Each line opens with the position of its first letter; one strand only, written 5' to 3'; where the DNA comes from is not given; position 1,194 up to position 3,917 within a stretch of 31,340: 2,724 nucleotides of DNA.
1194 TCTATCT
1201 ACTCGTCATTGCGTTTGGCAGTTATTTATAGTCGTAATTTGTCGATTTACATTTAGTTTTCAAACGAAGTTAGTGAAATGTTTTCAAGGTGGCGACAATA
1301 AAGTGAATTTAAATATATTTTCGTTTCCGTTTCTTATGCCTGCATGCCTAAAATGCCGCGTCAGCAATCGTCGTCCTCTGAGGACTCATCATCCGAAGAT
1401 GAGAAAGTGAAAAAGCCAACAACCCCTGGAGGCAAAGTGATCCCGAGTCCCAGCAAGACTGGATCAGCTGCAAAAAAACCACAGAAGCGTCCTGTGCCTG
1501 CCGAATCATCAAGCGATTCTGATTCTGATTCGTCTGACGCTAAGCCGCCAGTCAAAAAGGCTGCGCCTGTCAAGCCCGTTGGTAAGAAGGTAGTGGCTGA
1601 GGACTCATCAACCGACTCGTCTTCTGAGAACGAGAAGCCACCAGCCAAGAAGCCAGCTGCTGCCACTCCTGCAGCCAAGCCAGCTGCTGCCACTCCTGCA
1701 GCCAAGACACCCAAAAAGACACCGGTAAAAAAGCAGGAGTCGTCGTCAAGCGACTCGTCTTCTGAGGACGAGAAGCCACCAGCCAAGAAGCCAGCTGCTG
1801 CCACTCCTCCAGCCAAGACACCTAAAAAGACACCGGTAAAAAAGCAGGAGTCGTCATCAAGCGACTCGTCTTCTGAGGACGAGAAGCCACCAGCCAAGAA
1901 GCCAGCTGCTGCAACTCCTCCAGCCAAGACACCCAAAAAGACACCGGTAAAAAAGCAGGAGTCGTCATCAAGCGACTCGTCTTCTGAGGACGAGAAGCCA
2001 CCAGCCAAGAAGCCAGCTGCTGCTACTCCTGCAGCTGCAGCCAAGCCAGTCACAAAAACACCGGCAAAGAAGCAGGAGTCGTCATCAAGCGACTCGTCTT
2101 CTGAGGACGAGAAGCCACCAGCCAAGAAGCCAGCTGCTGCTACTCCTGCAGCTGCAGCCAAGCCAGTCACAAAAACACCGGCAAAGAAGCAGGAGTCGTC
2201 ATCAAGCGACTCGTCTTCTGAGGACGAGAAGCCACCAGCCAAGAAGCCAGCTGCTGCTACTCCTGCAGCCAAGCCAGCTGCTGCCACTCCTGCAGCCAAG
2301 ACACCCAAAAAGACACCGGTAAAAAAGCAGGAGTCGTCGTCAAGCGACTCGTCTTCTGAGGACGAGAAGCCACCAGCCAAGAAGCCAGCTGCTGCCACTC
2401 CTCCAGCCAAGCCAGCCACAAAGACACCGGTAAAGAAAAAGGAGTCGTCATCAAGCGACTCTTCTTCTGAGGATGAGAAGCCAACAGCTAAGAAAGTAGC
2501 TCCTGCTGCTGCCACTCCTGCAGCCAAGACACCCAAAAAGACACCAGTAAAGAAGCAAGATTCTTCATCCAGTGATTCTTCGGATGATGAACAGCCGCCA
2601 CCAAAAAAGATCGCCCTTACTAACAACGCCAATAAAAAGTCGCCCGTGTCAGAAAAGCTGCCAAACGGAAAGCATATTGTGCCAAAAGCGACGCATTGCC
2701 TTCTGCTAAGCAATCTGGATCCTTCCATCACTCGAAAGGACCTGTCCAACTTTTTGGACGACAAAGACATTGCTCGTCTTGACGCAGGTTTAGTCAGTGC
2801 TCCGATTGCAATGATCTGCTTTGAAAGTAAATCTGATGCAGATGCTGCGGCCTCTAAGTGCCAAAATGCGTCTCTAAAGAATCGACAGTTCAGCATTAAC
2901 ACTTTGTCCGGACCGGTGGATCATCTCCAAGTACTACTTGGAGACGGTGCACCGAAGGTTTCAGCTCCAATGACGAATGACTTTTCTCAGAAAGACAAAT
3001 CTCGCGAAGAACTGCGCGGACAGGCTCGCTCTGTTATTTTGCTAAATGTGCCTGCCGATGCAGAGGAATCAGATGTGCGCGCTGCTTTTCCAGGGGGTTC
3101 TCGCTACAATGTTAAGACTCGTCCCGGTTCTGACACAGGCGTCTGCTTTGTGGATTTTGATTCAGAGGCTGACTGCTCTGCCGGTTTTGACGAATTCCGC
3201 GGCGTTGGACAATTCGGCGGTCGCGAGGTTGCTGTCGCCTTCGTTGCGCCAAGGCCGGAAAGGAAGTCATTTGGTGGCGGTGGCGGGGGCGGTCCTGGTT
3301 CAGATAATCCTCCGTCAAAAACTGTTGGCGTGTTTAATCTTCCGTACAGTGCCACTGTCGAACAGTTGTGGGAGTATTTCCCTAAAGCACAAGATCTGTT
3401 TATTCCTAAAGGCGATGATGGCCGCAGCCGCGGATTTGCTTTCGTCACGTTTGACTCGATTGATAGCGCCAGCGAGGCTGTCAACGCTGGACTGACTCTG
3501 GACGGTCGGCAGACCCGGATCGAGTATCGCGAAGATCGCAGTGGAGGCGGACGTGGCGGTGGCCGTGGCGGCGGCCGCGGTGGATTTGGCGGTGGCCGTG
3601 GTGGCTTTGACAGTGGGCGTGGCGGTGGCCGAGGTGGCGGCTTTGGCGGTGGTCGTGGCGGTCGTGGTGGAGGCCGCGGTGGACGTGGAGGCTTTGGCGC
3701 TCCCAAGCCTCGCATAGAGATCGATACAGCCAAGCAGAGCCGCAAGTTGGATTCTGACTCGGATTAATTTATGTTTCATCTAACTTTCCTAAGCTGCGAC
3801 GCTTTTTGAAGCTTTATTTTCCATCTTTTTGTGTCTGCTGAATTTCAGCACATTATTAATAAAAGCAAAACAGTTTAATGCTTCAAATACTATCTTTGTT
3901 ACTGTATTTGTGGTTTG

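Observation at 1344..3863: Intronless nucleolin-like gene with near-identical in-frame tandem repeats: a possible functional retrogene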

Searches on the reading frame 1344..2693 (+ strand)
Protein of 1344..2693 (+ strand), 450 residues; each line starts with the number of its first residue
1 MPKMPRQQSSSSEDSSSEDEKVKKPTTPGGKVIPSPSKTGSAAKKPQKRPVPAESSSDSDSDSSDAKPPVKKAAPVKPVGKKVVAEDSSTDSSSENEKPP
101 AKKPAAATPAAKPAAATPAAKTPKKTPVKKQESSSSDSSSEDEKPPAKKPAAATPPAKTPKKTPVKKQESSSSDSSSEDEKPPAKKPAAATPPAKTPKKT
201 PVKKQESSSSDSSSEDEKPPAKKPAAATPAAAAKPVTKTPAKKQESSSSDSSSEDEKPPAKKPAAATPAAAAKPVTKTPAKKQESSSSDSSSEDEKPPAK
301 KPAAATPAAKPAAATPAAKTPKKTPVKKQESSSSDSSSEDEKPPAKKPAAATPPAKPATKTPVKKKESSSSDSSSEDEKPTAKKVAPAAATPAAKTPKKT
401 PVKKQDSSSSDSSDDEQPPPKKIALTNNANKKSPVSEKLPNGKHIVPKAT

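Call 48: find_homologous_proteins(query=window:1344-2693:+, max_evalue=1e-8)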
Query window:1344-2693:+ (450 aa): 25 proteins with E <= 1e-8 among 8000 candidates.
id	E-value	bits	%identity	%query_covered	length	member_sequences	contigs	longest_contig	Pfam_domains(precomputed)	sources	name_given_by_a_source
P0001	1.5e-47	181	97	8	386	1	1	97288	PF00076.29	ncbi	ncbi:hypothetical protein BOX15_Mlig016750g1, partial [Macrostomum lignano]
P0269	3.4e-34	137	-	-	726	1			PF08777.18,PF00076.29,PF16842.12,PF11767.15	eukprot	eukprot:GFUD01022468.1.p1 GENE.GFUD01022468.1~~GFUD01022468.1.p1 ORF type:complete len:727 (-),score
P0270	1.5e-20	92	-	-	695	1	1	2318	PF08777.18,PF00076.29,PF16842.12,PF11767.15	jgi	-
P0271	1.8e-20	92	-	-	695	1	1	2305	PF08777.18,PF00076.29,PF16842.12,PF11767.15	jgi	-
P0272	1.2e-19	89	-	-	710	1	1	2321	PF08777.18,PF00076.29,PF16842.12,PF11767.15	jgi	-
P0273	6.2e-19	87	-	-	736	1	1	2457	PF08777.18,PF00076.29,PF16842.12,PF11767.15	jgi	-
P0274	1.8e-18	85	-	-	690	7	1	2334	PF08777.18,PF00076.29,PF16842.12,PF11767.15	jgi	-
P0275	8.5e-18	83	-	-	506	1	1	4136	PF00076.29,PF28441.1,PF16367.12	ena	-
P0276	9.7e-18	83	-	-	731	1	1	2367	PF08777.18,PF00076.29,PF16842.12,PF11767.15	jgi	-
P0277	1.2e-17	82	-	-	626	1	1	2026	PF08777.18,PF00076.29,PF16842.12,PF11767.15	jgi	-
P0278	1.7e-17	82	-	-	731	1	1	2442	PF08777.18,PF00076.29,PF16842.12,PF11767.15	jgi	-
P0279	9.2e-17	80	53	21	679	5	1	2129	PF05022.18,PF05172.20,PF00076.29,PF14605.13,PF16367.12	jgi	-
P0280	4.9e-16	77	-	-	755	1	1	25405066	PF05022.18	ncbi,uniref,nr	ncbi:hypothetical protein HCN44_010789 [Aphidius gifuensis]|uniref:Srp40 C-terminal domain-containin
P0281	1.9e-15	75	-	-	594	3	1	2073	PF08777.18,PF00076.29,PF16842.12,PF11767.15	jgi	-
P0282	3.9e-14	71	-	-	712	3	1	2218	PF08777.18,PF00076.29,PF16842.12,PF11767.15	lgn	-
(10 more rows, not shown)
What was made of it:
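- Closest known: Nopp140 / Srp40. Same: Srp40-domain proteins, including one from the flatworm Cichlidogyrus, are hit by this half (call 48).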

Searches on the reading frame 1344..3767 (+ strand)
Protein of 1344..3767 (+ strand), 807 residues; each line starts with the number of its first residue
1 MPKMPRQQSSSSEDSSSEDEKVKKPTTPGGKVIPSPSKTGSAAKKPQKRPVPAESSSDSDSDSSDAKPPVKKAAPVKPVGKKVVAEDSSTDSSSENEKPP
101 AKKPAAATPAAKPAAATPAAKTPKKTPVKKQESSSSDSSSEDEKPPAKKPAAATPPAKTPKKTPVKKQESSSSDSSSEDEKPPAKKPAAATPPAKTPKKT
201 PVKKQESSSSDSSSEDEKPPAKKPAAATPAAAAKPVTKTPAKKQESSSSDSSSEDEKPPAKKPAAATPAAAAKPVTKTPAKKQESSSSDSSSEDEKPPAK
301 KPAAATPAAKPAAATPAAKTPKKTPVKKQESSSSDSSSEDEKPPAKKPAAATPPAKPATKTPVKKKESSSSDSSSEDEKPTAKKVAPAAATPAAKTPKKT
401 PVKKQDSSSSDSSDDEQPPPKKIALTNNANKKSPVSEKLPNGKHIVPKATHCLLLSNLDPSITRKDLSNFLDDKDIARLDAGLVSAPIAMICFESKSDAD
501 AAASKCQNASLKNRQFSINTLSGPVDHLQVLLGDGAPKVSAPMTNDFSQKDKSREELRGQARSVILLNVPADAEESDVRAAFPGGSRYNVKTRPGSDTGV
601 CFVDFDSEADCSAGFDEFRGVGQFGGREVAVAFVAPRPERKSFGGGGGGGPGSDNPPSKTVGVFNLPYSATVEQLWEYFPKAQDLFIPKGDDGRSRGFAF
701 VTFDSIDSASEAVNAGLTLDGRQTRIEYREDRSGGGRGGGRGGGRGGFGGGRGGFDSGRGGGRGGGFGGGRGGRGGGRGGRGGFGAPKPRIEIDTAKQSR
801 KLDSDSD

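Call 3: search_protein_families(library=pfam, proteins=[window:1344-3767:+], max_evalue=0.1)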
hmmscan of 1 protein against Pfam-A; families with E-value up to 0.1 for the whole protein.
window:1344-3767:+ (807 aa): 1 family
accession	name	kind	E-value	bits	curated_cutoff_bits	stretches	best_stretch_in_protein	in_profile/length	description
PF00076.28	RRM_1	-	1.3e-18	67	20.7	2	663-723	3-68/70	RNA recognition motif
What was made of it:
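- Closest known: Nopp140 / Srp40. Different: It has no Srp40 C-terminal domain (PF05022) or LisH N-terminus, and it has RRMs plus a GAR tail instead (call 3).
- Tried and rejected: It has no Srp40 domain, and it has RRMs plus a GAR tail (call 3).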

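Call 12: search_solved_structures(query=window:1344-3764:+, max_evalue=0.01)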
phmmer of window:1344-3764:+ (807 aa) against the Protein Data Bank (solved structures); distinct sequences matched with E-value up to 0.01: 60.
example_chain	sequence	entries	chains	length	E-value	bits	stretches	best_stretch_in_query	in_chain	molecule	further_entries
9cb5_A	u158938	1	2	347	1.1e-27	100.1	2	557-732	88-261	Nucleolin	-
2fc9_A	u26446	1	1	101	9e-13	50.8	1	645-738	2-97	NCL protein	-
9evs_k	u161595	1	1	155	1.8e-11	46.4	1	663-771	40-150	mS86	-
9evt_k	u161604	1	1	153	3.6e-10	42.2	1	673-773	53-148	RRM domain-containing protein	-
9gyt_k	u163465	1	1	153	5.1e-10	41.6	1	673-773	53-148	mS86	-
2rra_A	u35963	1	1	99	3.5e-08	35.6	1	645-729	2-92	cDNA FLJ40872 fis, clone TUTER2000283, highly similar to Homo sapiens transformer-2-beta (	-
7py2_A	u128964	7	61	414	1.4e-07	33.6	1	661-785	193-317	TAR DNA-binding protein 43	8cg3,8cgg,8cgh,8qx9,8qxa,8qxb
2cqc_A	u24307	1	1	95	1.4e-07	33.5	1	645-727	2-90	Arginine/serine-rich splicing factor 10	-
1x5s_A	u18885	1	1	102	2.4e-07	32.8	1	645-740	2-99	Cold-inducible RNA-binding protein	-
2rrb_A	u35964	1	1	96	2.6e-07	32.7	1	653-729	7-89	cDNA FLJ40872 fis, clone TUTER2000283, highly similar to Homo sapiens transformer-2-beta (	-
2kxn_B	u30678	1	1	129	2.8e-07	32.6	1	650-729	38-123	Transformer-2 protein homolog beta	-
7zj2_A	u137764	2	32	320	6.3e-07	31.4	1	686-786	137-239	Isoform A1-A of Heterogeneous nuclear ribonucleoprotein A1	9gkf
2cjk_A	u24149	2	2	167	6.8e-07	31.3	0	665-723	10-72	NUCLEAR POLYADENYLATED RNA-BINDING PROTEIN 4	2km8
5tbx_A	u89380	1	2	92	2.8e-06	29.3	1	670-729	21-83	Cold-inducible RNA-binding protein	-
2fc8_A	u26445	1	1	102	3.3e-06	29.1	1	644-740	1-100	NCL protein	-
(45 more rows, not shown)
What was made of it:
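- The best solved structure by sequence is nucleolin 9cb5_A, E=1.1e-27 (call 12).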

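Call 13: find_encoding_contigs(protein=window:1344-3767:+, flank=6000, max_places=10)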
Protein window:1344-3767:+ (807 aa): no gene with exactly this product is on record in the collection.
